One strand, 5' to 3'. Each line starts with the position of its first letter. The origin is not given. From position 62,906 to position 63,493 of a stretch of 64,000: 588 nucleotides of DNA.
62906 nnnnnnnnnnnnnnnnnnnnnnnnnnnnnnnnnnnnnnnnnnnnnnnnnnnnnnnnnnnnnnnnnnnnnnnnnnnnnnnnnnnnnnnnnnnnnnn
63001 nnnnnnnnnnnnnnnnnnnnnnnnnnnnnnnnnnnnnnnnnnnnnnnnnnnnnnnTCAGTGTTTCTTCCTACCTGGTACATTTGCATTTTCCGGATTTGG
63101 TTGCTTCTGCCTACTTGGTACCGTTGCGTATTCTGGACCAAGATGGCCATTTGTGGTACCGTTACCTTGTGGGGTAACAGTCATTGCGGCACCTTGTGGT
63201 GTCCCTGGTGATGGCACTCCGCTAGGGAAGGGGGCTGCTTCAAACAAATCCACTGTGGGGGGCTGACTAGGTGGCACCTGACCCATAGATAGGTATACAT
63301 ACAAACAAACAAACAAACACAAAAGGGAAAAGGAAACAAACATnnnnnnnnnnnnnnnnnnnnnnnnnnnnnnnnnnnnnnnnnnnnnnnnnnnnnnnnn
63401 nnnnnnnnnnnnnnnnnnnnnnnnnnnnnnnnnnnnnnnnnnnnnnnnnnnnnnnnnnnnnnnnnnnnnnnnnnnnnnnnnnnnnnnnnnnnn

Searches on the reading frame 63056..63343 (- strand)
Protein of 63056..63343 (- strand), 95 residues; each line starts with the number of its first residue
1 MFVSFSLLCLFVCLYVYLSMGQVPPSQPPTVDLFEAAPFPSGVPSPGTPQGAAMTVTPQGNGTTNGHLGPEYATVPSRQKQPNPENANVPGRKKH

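Call 20: find_encoding_contigs(protein=window:63056-63343:-, flank=10000)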
Protein window:63056-63343:- (95 aa): no gene with exactly this product is on record in the collection.
